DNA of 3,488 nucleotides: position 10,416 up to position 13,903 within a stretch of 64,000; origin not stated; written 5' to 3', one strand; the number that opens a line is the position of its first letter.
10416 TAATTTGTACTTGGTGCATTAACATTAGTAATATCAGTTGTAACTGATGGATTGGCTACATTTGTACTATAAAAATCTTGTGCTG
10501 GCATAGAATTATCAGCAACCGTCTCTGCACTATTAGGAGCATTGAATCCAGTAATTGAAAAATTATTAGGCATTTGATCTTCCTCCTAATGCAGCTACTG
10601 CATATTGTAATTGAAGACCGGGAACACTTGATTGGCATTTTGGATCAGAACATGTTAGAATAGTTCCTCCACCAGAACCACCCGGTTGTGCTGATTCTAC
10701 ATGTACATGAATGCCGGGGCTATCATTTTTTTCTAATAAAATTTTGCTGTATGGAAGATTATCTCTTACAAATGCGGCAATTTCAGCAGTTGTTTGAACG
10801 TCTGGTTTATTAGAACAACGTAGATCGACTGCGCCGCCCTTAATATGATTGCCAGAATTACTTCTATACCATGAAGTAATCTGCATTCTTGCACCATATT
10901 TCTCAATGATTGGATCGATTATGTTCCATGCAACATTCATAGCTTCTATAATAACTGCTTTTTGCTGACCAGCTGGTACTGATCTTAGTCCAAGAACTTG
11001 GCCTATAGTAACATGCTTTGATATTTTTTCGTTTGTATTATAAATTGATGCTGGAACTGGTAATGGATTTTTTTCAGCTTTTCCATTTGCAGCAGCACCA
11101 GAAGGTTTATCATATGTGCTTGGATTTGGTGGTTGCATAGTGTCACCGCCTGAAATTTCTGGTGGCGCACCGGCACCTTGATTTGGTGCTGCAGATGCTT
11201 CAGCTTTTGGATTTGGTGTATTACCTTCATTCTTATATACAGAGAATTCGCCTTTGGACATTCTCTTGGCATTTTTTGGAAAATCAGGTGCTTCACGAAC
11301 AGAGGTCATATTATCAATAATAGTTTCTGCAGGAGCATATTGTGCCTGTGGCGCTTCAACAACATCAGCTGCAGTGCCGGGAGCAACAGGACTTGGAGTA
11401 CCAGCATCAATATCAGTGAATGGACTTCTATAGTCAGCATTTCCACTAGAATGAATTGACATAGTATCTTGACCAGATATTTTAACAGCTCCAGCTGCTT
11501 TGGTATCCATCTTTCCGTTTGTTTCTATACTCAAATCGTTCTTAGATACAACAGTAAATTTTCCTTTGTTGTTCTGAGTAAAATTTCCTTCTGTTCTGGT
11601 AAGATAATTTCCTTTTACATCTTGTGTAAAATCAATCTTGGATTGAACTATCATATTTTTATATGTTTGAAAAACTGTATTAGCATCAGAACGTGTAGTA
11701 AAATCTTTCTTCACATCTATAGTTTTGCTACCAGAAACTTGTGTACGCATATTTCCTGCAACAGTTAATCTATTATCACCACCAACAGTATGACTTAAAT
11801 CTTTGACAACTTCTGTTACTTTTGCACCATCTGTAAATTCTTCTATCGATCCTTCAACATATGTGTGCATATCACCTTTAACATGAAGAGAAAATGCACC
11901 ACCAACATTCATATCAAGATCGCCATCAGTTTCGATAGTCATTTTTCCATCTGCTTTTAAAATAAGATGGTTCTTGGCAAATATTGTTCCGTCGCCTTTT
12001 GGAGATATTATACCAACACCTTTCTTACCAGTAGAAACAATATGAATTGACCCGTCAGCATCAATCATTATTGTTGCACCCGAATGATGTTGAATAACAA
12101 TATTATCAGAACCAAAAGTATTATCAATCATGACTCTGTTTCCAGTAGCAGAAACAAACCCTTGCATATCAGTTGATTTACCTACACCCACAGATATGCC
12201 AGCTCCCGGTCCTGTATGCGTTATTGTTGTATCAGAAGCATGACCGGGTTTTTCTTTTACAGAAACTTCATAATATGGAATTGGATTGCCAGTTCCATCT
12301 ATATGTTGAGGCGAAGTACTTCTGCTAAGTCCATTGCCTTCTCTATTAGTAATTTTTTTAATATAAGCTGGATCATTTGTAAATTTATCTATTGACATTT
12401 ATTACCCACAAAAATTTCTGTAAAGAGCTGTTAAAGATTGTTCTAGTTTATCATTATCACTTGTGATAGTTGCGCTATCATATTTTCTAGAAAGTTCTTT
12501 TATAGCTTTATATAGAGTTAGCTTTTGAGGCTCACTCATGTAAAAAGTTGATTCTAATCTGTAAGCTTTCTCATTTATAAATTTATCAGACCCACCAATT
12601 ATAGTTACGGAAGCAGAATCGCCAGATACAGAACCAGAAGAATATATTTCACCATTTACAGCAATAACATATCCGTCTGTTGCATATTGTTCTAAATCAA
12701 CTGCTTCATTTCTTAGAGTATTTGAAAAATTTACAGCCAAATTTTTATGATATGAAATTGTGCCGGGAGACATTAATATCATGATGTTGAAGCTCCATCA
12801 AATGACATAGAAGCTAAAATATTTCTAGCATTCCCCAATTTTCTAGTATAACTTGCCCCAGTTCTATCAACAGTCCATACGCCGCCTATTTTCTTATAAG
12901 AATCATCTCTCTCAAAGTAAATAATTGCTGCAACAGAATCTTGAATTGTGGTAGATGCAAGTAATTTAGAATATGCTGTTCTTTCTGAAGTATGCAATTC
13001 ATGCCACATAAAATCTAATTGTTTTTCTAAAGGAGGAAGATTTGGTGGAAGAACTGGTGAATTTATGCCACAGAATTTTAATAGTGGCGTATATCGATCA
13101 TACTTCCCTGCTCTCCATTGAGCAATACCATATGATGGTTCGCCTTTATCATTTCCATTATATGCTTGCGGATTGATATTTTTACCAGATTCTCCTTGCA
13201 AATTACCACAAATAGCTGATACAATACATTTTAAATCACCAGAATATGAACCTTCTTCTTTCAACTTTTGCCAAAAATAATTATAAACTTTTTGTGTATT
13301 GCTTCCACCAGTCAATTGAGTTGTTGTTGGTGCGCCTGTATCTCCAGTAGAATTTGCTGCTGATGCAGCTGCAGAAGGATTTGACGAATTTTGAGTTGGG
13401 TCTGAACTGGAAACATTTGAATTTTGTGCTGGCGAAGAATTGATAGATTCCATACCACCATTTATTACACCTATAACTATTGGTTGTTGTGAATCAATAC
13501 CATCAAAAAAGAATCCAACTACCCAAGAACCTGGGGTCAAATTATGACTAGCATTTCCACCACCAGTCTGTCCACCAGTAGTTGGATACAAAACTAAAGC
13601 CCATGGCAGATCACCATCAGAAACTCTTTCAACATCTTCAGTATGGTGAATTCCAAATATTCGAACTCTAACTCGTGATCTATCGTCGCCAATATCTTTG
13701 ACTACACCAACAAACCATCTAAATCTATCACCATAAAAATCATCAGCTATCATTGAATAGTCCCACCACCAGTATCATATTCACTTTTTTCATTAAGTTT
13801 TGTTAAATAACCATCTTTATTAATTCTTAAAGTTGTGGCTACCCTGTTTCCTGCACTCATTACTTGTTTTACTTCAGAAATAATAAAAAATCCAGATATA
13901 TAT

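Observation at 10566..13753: Cell-puncturing apparatus split into two genes with two different peptidoglycan hydrolase domains; PAAR tip encoded far away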

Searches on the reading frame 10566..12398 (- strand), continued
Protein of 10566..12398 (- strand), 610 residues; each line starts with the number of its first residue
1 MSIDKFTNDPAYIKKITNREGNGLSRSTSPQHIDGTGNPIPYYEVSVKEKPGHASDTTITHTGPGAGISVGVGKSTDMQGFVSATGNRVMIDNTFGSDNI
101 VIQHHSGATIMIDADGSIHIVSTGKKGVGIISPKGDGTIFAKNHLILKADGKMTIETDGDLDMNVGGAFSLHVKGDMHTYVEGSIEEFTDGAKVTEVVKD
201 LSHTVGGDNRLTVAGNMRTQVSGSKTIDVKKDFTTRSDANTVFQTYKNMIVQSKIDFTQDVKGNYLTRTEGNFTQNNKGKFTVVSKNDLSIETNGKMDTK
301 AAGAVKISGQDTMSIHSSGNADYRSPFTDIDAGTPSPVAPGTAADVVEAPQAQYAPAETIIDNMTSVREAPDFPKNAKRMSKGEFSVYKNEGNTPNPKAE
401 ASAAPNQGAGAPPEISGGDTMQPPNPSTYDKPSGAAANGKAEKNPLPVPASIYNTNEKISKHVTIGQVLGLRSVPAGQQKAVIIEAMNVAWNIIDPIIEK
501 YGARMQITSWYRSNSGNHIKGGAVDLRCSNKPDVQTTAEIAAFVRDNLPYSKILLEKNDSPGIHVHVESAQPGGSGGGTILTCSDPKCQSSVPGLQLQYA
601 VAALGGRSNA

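Call 53: search_protein_families(library=pfam, proteins=[L002:5182-6714:+, L002:6737-7168:+, L001:5748-6650:+, L001:7001-8908:+, L001:8887-9129:+], max_evalue=0.05)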
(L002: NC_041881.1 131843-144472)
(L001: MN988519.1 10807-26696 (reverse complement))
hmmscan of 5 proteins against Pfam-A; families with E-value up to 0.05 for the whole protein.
L002:5182-6714:+ (510 aa): 2 families
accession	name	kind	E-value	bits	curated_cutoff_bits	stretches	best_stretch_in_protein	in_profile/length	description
PF06714.17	Gp5_OB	-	2e-09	38.3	25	1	38-166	13-134/144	Gp5 N-terminal OB domain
PF08291.16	Peptidase_M15_3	-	0.00037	21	23.2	1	401-455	27-90/108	Peptidase M15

L002:6737-7168:+ (143 aa): 2 families
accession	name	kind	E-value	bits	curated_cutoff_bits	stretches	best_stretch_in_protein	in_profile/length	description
PF18925.5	DUF5675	-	1.1e-30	106.3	26.7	1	5-127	1-113/114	Family of unknown function (DUF5675)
PF10908.13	Tlde1_dom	-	0.039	14.8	30.1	0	36-99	19-96/120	Tlde1 domain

L001:5748-6650:+ (300 aa): 1 family
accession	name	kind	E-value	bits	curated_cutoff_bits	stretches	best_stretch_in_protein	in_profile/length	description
PF18013.6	Phage_lysozyme2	-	4.2e-18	66.3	28.2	1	149-286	5-140/140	Phage tail lysozyme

L001:7001-8908:+ (635 aa): 3 families
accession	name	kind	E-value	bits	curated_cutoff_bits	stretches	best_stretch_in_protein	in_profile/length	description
PF22178.3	Gp5_trimer_C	-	8.2e-07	29.6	30.9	1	189-257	38-105/112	Bacteriophage T4 gp5 C-terminal trimerisation domain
PF06715.18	Gp5_C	-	2.2e-05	24.7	20.4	1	225-247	1-23/24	Gp5 C-terminal repeat (3 copies)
PF08291.16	Peptidase_M15_3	-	0.0011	19.5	23.2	1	519-582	25-96/108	Peptidase M15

L001:8887-9129:+ (80 aa): 0 families

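Call 61: search_protein_families(library=pfam, alignment_id=A1, max_evalue=1)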
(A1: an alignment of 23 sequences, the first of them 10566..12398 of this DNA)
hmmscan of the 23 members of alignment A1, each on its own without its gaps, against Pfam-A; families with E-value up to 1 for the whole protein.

A. member 1, window:10566-12398:- (610 aa): 5 families
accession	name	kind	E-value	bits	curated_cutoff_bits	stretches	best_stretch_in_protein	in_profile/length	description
PF22178.3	Gp5_trimer_C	-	5e-06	27.1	30.9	1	144-229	27-112/112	Bacteriophage T4 gp5 C-terminal trimerisation domain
PF10106.14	DUF2345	-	0.0025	18.1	30.7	1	120-174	14-67/151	Uncharacterized protein conserved in bacteria (DUF2345)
PF06715.18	Gp5_C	-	0.0033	17.9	20.4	1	200-221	2-23/24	Gp5 C-terminal repeat (3 copies)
PF08291.16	Peptidase_M15_3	-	0.018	15.6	23.2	1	489-524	27-62/108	Peptidase M15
PF14478.12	DUF4430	-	0.088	13.7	23.8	1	241-312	3-65/72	Domain of unknown function (DUF4430)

B. families by the number of members that match (of 23 scanned): 28 families (the first 25 are shown)
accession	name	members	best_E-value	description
PF10106.14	DUF2345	23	1.2e-08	Uncharacterized protein conserved in bacteria (DUF2345)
PF22178.3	Gp5_trimer_C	22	1.2e-07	Bacteriophage T4 gp5 C-terminal trimerisation domain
PF08291.16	Peptidase_M15_3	19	0.00039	Peptidase M15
PF06715.18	Gp5_C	12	4.7e-06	Gp5 C-terminal repeat (3 copies)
PF12059.13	DUF3540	11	0.00039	Protein of unknown function (DUF3540)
PF04790.18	Sarcoglycan_1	3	0.00019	Sarcoglycan complex subunit protein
PF23981.1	DUF7305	1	0.0015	Domain of unknown function (DUF7305)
PF14262.12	Cthe_2159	1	0.0016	Carbohydrate-binding domain-containing protein Cthe_2159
PF04519.19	Bactofilin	1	0.014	Polymer-forming cytoskeletal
PF01729.25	QRPTase_C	1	0.019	Quinolinate phosphoribosyl transferase, C-terminal domain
PF01085.23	HH_signal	1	0.026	Hedgehog amino-terminal signalling domain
PF13332.12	Fil_haemagg_2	1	0.029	Hemagglutinin repeat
PF00608.22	Adeno_shaft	1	0.043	Adenoviral fibre protein (repeat/shaft region)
PF21209.4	Bac_rhamnosid-like_N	1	0.061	Alpha-rhamnosidase-like, bacteroidetes, N-terminal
PF10618.14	Tail_tube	1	0.073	Phage tail tube protein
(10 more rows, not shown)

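Call 62: find_encoding_contigs(protein=P0091, flank=8000, max_places=1)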
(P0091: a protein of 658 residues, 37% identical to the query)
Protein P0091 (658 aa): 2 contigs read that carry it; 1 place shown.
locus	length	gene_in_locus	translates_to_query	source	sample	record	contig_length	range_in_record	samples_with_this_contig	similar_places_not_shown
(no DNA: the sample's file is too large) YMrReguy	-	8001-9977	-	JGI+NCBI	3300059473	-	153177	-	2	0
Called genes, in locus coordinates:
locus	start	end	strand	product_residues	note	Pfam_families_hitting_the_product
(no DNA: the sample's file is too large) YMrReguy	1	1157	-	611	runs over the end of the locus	-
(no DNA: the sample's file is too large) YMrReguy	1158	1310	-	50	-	-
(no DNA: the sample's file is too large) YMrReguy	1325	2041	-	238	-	PF12322:T4_baseplate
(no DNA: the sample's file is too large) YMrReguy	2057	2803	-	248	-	PF23849:Phage_TTP_2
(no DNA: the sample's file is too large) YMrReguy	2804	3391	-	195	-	PF26869:Phage_T4_gp2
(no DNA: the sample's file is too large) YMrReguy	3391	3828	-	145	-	PF08722:Tn7_TnsA-like_N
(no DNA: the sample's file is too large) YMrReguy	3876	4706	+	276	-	-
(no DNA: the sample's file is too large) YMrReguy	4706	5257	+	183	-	PF11246:Phage_gp53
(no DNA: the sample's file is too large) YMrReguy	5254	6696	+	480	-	-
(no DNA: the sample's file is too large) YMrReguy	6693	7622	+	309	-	PF18013:Phage_lysozyme2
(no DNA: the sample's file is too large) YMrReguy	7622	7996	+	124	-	-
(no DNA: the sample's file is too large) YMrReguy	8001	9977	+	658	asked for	PF10106:DUF2345 (faint), PF22178:Gp5_trimer_C (faint)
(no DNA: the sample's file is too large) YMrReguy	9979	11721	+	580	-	-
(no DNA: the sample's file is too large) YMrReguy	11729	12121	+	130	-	PF04965:GPW_gp25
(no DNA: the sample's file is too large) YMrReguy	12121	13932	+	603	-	PF21379:Gp6-like_1st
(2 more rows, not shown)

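Call 63: find_encoding_contigs(protein=P0031, flank=8000, max_places=1)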
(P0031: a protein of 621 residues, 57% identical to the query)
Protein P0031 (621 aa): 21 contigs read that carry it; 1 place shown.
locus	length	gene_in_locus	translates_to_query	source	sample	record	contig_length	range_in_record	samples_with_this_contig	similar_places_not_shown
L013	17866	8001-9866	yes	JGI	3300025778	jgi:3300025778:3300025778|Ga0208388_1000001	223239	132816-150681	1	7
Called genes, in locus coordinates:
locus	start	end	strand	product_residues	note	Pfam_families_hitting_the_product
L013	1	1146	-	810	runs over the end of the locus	-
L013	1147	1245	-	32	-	-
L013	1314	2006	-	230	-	PF12322:T4_baseplate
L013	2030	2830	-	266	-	PF23849:Phage_TTP_2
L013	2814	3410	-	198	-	PF26869:Phage_T4_gp2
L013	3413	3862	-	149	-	PF08722:Tn7_TnsA-like_N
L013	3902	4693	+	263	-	-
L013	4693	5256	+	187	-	PF11246:Phage_gp53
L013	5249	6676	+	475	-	-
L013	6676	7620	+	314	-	PF18013:Phage_lysozyme2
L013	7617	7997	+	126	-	-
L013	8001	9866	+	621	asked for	-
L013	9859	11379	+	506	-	-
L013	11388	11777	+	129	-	PF04965:GPW_gp25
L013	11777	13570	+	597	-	PF21379:Gp6-like_1st, PF21871:Gp6_C-III (weak)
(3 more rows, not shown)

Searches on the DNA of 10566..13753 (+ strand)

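Call 5: search_dna_similar(query=window:10566-13753:+, collection=phages, mode=distant, max_rows=25)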
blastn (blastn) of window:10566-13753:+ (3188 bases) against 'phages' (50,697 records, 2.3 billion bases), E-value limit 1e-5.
No match.
